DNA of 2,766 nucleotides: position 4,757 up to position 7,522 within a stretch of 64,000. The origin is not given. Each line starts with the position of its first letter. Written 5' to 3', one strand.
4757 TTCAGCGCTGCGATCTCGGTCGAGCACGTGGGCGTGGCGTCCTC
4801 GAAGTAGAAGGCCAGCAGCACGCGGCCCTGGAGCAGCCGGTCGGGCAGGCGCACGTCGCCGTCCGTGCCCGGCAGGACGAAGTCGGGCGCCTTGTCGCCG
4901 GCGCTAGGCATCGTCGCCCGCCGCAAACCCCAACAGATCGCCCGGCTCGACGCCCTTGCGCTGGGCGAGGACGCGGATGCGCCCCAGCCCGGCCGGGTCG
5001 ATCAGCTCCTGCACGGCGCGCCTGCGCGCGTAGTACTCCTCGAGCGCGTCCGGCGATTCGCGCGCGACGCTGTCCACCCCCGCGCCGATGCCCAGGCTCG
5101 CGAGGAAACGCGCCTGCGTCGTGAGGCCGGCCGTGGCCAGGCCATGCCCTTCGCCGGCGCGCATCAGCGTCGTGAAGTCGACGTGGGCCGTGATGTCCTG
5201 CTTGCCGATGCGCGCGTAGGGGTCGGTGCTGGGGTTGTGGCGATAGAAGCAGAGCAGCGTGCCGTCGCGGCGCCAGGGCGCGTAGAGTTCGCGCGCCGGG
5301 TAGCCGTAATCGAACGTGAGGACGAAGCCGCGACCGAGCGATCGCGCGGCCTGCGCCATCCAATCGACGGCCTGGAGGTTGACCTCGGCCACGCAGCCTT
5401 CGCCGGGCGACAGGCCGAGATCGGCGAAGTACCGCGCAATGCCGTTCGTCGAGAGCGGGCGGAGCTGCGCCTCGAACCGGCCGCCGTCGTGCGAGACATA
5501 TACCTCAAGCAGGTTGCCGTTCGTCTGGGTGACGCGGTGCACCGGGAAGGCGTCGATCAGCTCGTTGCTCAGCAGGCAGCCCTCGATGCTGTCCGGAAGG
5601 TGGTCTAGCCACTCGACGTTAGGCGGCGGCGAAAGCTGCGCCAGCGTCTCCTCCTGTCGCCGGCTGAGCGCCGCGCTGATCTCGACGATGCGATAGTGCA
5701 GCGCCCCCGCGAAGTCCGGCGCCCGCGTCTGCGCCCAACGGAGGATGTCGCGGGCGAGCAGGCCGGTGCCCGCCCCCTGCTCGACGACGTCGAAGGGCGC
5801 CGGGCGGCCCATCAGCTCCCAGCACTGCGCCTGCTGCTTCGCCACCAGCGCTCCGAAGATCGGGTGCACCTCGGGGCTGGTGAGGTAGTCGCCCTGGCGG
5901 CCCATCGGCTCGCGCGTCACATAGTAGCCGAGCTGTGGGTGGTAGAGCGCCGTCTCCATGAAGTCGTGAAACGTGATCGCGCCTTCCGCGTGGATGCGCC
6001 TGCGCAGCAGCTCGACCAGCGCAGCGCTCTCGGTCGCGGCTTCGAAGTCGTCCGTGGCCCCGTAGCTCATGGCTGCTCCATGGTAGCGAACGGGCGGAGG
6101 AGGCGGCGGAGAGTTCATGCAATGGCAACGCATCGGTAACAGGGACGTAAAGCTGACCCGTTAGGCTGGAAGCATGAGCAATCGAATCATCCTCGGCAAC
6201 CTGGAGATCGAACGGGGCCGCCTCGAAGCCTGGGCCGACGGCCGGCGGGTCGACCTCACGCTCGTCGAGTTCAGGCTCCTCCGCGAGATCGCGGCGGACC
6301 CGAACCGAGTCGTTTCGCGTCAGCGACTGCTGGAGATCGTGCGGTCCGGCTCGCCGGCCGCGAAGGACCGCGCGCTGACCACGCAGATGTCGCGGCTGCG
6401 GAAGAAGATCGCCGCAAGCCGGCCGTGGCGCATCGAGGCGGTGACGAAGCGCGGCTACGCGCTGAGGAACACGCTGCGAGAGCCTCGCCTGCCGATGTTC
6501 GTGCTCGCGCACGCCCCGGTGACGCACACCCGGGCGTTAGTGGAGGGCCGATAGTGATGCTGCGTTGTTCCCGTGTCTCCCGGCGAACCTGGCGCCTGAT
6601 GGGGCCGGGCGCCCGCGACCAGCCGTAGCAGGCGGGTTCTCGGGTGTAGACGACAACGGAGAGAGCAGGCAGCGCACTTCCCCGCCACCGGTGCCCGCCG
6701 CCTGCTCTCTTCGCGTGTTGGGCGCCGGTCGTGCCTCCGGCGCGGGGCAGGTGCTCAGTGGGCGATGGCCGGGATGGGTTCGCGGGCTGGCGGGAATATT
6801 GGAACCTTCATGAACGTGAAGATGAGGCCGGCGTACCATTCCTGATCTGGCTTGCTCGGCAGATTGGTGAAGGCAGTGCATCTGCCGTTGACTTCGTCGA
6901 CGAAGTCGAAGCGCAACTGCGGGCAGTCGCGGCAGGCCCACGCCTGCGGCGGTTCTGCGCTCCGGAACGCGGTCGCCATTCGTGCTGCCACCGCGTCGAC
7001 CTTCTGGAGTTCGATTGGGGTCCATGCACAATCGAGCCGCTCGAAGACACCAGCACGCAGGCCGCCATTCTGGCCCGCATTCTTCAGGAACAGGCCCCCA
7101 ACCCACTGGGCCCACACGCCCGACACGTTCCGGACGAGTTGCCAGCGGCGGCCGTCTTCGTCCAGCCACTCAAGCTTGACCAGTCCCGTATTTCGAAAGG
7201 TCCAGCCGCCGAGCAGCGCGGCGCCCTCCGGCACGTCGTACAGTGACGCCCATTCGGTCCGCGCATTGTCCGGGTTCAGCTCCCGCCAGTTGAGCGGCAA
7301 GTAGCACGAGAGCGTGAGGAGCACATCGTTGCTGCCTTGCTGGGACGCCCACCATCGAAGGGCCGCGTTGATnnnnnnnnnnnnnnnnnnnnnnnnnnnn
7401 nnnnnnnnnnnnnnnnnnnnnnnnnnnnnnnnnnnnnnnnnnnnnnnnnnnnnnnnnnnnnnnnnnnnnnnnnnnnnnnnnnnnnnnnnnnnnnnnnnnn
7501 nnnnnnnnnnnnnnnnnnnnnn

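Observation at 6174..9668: Tandem paralogous membrane proteins with a conserved 4-Cys C-terminal domain, bracketed by two small regulators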

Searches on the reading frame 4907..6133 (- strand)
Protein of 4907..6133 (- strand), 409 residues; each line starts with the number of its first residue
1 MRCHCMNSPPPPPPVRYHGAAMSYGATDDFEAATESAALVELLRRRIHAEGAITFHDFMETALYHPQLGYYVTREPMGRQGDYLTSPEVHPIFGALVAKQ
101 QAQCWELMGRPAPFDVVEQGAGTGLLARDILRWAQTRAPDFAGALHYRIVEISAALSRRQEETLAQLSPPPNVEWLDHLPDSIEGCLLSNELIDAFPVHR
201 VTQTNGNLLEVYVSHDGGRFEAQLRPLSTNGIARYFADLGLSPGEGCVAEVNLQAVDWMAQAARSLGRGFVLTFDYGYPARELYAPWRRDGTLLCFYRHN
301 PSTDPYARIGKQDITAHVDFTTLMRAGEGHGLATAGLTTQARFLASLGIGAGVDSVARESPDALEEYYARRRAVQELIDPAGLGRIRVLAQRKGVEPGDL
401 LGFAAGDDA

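Call 4: search_protein_families(library=pfam, proteins=[window:4907-6133:-], max_evalue=0.01)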
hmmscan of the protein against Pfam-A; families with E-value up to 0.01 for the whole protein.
window:4907-6133:- (409 aa): 1 family
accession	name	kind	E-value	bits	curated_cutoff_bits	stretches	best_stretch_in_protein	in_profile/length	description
PF02636.23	Methyltransf_28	-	5.8e-68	229.5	23.3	1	96-337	1-248/249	Putative S-adenosyl-L-methionine-dependent methyltransferase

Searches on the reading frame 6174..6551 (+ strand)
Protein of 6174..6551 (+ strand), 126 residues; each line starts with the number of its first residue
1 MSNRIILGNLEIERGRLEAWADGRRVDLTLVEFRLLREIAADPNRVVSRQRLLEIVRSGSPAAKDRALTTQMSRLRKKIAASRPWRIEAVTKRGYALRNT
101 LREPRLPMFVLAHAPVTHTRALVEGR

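Call 4: search_protein_families(library=pfam, proteins=[window:6174-6551:+], max_evalue=0.01)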
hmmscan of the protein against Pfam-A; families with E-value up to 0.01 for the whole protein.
window:6174-6551:+ (126 aa): 1 family
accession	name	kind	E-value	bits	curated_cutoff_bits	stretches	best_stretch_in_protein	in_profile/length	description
PF00486.34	Trans_reg_C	-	1.3e-16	60.9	26.2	1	23-97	1-77/77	Transcriptional regulatory protein, C terminal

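Call 5: search_protein_families(library=ncbifam, proteins=[window:6174-6551:+], max_evalue=1)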
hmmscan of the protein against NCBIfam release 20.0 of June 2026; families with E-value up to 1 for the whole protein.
window:6174-6551:+ (126 aa): 38 families (the best 25 are shown)
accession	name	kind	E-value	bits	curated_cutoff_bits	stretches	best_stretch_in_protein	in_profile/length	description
NF041733.1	resp_reg_CseB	equivalog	1.2e-13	51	350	1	4-98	136-227/228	two-component system response regulator CseB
NF053854.1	RespRegPhoBBctds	equivalog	1.4e-11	44.1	270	1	4-95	132-220/225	two-component system response regulator PhoB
NF040689.1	MtrAB_MtrA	equivalog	1.1e-10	41.2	300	1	3-90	122-211/219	MtrAB system response regulator MtrA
NF007977.0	PRK10701.1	equivalog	2.5e-10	40.2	330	1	3-98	137-234/241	two-component system response regulator RstA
NF007982.1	PRK10710.1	equivalog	3.8e-10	39.7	380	1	9-80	137-208/235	envelope stress response regulator BaeR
TIGR02154.1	PhoB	equivalog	4.2e-10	39.3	296.2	1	4-97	131-225/226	phosphate regulon transcriptional regulator PhoB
NF008296.0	PRK11083.1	equivalog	4.9e-10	39.2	273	1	8-97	134-225/228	two-component system response regulator CreB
NF005568.0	PRK07239.1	equivalog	2.5e-09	36.6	273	1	19-99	297-373/381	uroporphyrinogen-III synthase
NF045944.1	ResRegRpaBCyano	equivalog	5.3e-09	35.8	330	1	5-95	131-225/229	response regulator transcription factor RpaB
NF008199.0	PRK10955.1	equivalog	9.1e-09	35.6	341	1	5-96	134-227/232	envelope stress response regulator transcription factor CpxR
NF007005.1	PRK09468.1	equivalog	3.6e-08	33.1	331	1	4-95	136-229/237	osmolarity response regulator transcription factor OmpR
NF008034.0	PRK10766.1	equivalog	3.7e-08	33.2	275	1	10-81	144-213/231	two-component system response regulator TorR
TIGR03787.1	marine_sort_RR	equivalog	1.2e-07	31.5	335.7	1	5-90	134-218/227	proteobacterial dedicated sortase system response regulator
NF040534.1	resp_reg_YycF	equivalog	6.2e-07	28.9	340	1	3-98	131-228/231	response regulator YycF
NF041734.1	resp_reg_RppA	equivalog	1e-06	28.3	250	1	23-98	152-228/229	two-component system response regulator RppA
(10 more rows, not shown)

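Call 58: search_protein_families(library=padloc, proteins=[window:6174-6551:+], max_evalue=0.1)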
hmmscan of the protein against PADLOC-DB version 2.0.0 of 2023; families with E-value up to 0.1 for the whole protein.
window:6174-6551:+ (126 aa): 0 families

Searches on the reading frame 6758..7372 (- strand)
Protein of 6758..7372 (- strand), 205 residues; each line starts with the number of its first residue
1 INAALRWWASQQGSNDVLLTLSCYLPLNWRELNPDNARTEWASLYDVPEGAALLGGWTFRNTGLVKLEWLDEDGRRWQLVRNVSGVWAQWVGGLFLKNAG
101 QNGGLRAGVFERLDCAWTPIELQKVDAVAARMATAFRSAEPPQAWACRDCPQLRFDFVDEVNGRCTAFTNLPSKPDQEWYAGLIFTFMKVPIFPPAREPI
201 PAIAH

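Call 11: find_homologous_proteins(query=A2, max_evalue=0.01)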
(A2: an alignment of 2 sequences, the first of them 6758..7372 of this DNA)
Query A2 (2 sequences): 6064 candidates shared short words with the query, none scored E <= 0.01.
